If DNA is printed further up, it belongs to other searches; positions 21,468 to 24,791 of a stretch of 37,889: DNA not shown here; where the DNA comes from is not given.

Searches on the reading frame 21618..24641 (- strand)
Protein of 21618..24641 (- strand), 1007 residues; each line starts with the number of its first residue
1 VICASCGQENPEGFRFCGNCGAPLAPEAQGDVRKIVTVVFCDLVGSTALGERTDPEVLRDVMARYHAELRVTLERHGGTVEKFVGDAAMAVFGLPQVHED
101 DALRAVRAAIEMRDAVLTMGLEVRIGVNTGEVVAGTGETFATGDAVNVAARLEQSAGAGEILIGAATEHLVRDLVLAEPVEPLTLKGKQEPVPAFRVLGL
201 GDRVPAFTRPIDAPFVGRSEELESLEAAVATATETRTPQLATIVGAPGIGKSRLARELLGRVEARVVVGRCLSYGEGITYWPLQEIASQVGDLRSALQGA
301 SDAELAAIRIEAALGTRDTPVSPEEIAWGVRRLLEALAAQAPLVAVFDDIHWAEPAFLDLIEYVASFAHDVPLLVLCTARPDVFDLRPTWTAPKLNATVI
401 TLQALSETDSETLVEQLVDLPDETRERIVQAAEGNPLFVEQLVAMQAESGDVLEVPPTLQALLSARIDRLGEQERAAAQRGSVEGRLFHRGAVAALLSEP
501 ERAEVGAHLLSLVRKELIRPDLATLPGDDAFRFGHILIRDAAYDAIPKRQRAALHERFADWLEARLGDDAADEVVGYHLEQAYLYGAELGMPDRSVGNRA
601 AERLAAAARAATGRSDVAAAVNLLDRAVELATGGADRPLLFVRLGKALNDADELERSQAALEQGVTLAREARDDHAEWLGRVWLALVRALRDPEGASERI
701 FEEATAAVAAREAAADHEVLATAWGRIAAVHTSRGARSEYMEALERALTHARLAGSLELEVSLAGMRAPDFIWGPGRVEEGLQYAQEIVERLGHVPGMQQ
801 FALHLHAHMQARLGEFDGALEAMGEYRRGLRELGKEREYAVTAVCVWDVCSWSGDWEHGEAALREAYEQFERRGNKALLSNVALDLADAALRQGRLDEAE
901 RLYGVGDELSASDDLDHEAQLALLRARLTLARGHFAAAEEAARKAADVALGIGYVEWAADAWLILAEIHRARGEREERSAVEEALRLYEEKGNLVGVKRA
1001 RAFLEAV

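Call 87: search_protein_families(library=pfam, proteins=[window:21618-24641:-], max_evalue=0.0001)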
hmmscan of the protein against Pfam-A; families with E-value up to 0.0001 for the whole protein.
window:21618-24641:- (1007 aa): 7 families
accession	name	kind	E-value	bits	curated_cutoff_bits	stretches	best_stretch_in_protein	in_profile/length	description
PF13191.12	AAA_16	-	6.5e-24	85.7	32.6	1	214-375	1-166/167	AAA ATPase domain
PF00211.25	Guanylate_cyc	-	4.3e-19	69.2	21.9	1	35-190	8-175/183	Adenylate and Guanylate cyclase catalytic domain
PF13240.11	Zn_Ribbon_1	-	4e-07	30.1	25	1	3-24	2-23/23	zinc-ribbon domain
PF13401.12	AAA_22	-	8.4e-07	29.8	27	1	237-370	4-115/130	AAA domain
PF24463.1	DUF7577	-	2.4e-06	27.5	28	1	3-24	5-26/27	Domain of unknown function (DUF7577)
PF13424.12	TPR_12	-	2.4e-05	24.9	30.1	1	848-903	11-68/77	Tetratricopeptide repeat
PF12773.13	DZR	-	9.1e-05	23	27.3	0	3-25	1-23/45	Double zinc ribbon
